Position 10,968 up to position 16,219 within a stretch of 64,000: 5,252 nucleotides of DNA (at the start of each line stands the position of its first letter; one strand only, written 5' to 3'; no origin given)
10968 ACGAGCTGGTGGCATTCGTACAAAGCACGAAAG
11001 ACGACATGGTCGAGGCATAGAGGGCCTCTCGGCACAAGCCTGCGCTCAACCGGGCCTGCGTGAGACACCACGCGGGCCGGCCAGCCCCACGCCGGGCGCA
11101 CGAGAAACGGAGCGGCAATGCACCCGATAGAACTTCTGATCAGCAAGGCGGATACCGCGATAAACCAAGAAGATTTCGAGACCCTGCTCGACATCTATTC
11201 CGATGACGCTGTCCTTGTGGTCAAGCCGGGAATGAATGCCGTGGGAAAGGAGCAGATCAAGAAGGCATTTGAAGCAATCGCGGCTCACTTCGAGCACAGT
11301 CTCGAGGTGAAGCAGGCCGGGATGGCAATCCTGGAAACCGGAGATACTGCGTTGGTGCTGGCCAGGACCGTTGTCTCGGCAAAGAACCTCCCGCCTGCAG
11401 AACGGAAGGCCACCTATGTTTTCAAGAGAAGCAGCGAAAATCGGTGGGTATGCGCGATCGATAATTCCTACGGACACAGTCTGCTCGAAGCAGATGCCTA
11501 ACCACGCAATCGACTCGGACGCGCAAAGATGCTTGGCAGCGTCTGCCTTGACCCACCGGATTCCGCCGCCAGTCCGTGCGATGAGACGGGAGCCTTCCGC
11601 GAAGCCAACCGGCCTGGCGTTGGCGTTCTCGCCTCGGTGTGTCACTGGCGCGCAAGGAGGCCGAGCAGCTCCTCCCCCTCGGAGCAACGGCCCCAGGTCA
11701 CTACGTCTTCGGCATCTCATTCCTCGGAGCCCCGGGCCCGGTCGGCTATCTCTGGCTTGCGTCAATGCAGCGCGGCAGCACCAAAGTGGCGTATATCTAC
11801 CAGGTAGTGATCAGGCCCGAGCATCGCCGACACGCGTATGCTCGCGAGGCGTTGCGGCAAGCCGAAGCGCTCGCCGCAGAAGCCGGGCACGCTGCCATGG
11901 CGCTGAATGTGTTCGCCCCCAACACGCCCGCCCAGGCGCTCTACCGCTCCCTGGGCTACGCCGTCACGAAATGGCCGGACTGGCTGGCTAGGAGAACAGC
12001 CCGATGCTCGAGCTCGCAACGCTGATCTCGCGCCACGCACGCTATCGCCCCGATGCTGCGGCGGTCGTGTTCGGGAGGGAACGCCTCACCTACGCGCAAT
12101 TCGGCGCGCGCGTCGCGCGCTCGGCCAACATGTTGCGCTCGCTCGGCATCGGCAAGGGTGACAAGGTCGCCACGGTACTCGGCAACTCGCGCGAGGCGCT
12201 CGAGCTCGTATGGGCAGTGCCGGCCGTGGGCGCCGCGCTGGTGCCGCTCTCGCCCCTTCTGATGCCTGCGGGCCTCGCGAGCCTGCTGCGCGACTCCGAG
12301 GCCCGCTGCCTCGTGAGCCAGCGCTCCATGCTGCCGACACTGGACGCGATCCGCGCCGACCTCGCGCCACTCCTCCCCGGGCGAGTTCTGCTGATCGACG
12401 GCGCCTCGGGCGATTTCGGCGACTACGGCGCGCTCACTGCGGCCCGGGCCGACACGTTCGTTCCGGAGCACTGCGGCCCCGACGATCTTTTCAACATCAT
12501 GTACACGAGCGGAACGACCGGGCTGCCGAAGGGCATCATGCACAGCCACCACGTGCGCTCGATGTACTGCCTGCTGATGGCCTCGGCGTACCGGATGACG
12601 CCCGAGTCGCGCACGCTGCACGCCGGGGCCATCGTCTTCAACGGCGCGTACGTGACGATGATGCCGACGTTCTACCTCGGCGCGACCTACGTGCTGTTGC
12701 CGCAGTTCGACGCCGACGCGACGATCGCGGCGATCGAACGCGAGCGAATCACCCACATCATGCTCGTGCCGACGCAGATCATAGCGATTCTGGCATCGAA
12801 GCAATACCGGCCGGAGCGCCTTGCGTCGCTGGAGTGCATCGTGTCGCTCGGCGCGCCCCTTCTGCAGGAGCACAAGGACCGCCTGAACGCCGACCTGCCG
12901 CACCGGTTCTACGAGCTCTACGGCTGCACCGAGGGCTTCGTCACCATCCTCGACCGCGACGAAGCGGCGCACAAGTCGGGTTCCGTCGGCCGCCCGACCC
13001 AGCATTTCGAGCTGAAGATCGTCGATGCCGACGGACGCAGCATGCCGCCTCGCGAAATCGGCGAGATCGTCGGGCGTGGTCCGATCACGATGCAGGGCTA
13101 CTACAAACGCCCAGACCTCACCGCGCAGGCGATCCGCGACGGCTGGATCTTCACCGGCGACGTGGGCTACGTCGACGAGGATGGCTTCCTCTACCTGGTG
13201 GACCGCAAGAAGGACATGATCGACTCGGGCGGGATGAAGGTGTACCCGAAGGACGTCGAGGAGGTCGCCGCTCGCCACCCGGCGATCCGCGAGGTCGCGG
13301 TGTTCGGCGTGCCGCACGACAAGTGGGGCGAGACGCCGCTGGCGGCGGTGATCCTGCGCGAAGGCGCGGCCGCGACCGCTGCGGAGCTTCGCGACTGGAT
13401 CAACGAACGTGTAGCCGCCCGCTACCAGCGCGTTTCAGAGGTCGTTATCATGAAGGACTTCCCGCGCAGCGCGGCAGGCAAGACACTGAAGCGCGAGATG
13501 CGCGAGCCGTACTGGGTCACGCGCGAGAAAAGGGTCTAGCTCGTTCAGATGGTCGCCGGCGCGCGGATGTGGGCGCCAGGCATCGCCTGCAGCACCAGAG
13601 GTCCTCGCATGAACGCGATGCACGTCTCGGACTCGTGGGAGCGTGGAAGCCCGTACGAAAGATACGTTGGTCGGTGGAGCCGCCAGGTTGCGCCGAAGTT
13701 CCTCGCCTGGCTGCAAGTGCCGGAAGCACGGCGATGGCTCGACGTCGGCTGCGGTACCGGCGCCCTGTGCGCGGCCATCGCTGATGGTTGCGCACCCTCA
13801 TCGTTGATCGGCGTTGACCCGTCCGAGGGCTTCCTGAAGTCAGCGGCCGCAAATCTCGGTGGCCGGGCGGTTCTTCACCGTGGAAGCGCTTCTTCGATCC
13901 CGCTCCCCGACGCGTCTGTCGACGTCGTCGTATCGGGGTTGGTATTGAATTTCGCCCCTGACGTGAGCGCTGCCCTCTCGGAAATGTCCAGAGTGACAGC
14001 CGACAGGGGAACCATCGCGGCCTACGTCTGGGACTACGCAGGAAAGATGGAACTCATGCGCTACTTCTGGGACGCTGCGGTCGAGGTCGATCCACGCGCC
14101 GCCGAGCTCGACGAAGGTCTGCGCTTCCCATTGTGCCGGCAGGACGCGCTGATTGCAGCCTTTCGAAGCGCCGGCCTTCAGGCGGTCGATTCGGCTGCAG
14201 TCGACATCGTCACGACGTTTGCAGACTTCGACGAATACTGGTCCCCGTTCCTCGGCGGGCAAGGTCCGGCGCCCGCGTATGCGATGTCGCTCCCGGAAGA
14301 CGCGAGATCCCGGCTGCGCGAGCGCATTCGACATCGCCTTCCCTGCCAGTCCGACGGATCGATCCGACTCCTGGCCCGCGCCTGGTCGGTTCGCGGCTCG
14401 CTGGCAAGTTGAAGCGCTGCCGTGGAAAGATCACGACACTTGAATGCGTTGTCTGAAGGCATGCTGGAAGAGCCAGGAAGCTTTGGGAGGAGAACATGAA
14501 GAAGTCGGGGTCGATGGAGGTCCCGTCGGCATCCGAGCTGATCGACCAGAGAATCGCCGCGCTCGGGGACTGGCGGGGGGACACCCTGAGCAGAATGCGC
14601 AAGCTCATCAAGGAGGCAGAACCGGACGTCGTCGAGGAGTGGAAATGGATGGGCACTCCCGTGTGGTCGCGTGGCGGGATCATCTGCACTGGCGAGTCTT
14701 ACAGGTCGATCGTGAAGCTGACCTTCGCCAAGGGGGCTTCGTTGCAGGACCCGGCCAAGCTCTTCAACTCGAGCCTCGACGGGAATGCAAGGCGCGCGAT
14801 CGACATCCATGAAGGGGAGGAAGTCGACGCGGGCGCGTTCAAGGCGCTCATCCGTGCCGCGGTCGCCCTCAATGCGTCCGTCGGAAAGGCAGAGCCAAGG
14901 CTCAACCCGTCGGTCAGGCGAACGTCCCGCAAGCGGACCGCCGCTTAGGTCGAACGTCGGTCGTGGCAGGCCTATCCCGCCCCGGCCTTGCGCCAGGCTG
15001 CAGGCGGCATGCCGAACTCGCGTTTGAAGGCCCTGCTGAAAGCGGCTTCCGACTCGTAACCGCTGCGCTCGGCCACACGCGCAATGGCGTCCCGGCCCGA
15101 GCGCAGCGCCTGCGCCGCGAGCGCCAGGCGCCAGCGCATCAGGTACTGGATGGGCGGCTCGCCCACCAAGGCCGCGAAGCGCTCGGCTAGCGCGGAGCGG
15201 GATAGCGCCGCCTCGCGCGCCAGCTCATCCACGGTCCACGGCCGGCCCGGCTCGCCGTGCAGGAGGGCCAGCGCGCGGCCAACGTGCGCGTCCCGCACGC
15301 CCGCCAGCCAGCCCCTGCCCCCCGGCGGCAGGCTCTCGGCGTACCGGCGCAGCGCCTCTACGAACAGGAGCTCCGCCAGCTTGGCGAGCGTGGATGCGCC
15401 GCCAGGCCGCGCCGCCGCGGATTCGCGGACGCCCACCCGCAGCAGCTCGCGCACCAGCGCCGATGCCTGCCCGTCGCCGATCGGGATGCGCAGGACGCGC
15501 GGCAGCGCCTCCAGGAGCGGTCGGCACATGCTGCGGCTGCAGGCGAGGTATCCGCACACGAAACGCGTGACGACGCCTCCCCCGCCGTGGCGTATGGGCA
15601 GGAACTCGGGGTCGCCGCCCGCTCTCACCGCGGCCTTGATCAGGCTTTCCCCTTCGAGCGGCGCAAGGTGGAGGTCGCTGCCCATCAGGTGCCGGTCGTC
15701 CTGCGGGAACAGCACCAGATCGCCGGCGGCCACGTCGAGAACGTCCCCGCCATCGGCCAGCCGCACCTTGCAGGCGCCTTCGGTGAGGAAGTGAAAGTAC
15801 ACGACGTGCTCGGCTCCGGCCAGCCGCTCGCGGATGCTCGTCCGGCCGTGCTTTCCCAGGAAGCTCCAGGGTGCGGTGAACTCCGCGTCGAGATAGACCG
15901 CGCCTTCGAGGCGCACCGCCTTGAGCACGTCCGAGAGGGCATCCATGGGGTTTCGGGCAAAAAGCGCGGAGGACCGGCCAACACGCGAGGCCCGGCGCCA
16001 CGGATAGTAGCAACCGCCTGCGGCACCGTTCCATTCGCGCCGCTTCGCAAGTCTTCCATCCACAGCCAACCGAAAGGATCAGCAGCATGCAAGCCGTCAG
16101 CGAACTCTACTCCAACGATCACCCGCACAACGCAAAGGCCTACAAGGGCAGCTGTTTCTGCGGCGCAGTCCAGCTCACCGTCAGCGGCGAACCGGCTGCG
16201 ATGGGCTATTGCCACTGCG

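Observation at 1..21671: Integron gene-cassette array: attC sites punctuate a one-directional train of small accessory genes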

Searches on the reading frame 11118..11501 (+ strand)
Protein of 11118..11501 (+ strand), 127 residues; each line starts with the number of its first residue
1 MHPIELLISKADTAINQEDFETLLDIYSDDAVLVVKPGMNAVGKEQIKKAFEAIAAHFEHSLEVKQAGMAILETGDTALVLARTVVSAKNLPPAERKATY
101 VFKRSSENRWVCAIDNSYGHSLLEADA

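Call 16: search_protein_families(library=pfam, proteins=[window:11118-11501:+], max_evalue=0.01)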
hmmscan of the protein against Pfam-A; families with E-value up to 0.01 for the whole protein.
window:11118-11501:+ (127 aa): 4 families
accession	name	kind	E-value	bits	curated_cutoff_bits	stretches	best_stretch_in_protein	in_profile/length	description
PF14534.12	DUF4440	-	4.2e-09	37.2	25.2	1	9-111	6-106/107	Domain of unknown function (DUF4440)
PF13474.12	SnoaL_3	-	1.4e-07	32.3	22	1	8-111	5-110/121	SnoaL-like domain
PF12680.13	SnoaL_2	-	7.3e-07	30.2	27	1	13-93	6-79/102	SnoaL-like domain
PF02136.26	NTF2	-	0.00079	20.3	21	1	14-113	12-110/116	Nuclear transport factor 2 (NTF2) domain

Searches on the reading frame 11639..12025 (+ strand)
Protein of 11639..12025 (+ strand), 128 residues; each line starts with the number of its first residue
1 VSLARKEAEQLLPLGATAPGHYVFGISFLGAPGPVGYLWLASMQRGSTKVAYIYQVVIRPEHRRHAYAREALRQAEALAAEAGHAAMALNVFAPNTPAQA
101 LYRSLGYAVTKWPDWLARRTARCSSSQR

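Call 16: search_protein_families(library=pfam, proteins=[window:11639-12025:+], max_evalue=0.01)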
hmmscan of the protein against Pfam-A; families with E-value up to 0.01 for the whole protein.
window:11639-12025:+ (128 aa): 6 families
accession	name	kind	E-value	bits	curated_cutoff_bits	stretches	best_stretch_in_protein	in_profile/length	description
PF00583.31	Acetyltransf_1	-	5.6e-15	56.1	20.7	1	26-107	38-116/116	Acetyltransferase (GNAT) family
PF13508.13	Acetyltransf_7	-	7.3e-08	33.1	27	1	33-108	13-83/84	Acetyltransferase (GNAT) domain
PF08445.16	FR47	-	2.9e-07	30.8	22.1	1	49-110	20-80/86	FR47-like protein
PF13673.13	Acetyltransf_10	-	7.4e-05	23.2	23.6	1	42-110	47-110/128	Acetyltransferase (GNAT) domain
PF13527.13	Acetyltransf_9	-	0.00022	21.7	25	1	46-109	68-126/127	Acetyltransferase (GNAT) domain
PF13302.13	Acetyltransf_3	-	0.00046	21.3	25.4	1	19-107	52-137/138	Acetyltransferase (GNAT) domain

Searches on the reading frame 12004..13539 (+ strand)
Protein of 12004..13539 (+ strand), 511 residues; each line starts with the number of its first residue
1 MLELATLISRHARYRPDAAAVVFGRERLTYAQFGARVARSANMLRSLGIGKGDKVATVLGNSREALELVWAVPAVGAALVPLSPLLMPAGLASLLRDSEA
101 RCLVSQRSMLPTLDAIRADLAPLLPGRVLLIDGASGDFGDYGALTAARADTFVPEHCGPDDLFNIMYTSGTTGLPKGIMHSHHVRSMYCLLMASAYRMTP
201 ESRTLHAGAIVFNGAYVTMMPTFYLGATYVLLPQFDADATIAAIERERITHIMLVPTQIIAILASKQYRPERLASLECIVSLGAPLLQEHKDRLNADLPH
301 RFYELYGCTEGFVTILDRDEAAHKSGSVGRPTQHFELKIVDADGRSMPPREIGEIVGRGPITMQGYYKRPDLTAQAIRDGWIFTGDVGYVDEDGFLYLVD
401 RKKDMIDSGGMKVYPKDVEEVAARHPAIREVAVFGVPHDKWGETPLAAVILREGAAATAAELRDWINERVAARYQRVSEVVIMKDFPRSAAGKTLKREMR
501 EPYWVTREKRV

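Call 21: search_protein_families(library=pfam, proteins=[window:12004-13539:+], max_evalue=0.01)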
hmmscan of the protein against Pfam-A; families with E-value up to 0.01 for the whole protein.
window:12004-13539:+ (511 aa): 2 families
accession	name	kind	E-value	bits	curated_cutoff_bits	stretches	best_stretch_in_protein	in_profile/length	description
PF00501.34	AMP-binding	-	4e-83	279.8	29.9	1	10-367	3-384/384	AMP-binding enzyme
PF13193.12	AMP-binding_C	-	1.7e-18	67.8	24.5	1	418-493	2-76/76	AMP-binding enzyme C-terminal domain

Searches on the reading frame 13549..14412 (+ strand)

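Call 21: search_protein_families(library=pfam, proteins=[window:13549-14412:+], max_evalue=0.01)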
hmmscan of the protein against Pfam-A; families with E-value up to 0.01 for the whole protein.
window:13549-14412:+ (287 aa): 9 families
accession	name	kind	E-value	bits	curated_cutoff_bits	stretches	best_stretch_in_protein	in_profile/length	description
PF08241.18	Methyltransf_11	-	6.4e-21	75.2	21.2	1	64-157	1-94/95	Methyltransferase domain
PF13649.12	Methyltransf_25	-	6.4e-17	62.5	27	1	64-154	2-97/97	Methyltransferase domain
PF08242.18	Methyltransf_12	-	3e-13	50.7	30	1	64-155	1-97/98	Methyltransferase domain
PF13847.12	Methyltransf_31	-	7.6e-13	48.8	27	1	62-158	6-109/145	Methyltransferase domain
PF13489.12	Methyltransf_23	-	1.1e-09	38.7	27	1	51-213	16-162/164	Methyltransferase domain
PF01209.24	Ubie_methyltran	-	3.4e-06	27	20.1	1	59-156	47-149/233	ubiE/COQ5 methyltransferase family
PF05175.20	MTS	-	0.00034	20.7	23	1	52-108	24-80/170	Methyltransferase small domain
PF01135.25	PCMT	-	0.0013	19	20.3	1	49-103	63-118/210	Protein-L-isoaspartate(D-aspartate) O-methyltransferase (PCMT)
PF06325.19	PrmA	-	0.0083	16.1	22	0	60-142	162-249/296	Ribosomal protein L11 methyltransferase (PrmA)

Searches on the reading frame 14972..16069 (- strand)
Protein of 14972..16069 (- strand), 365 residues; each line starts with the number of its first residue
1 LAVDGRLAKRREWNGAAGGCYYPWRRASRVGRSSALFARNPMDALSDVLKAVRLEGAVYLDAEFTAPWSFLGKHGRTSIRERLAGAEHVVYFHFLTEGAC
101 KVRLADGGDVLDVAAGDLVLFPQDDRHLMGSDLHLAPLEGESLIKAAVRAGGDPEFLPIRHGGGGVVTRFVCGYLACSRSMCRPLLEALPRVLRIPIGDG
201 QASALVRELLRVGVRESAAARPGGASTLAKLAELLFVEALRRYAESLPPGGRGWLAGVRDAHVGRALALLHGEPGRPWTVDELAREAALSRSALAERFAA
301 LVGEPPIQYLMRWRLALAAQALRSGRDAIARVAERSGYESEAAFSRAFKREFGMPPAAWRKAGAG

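Call 21: search_protein_families(library=pfam, proteins=[window:14972-16069:-], max_evalue=0.01)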
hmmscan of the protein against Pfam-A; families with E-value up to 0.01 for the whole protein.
window:14972-16069:- (365 aa): 4 families
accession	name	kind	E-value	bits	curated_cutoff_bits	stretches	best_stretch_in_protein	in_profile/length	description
PF12852.13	Cupin_6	-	2.5e-41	141.9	26.7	1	43-244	1-182/183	Cupin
PF12833.13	HTH_18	-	5.5e-21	75.1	33.6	1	283-361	1-79/80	Helix-turn-helix domain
PF00165.29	HTH_AraC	-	1.1e-12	48.2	26.6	2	323-361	2-42/42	Bacterial regulatory helix-turn-helix proteins, AraC family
PF02311.25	AraC_binding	-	0.0064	16.7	21.1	0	92-132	26-64/135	AraC-like ligand binding domain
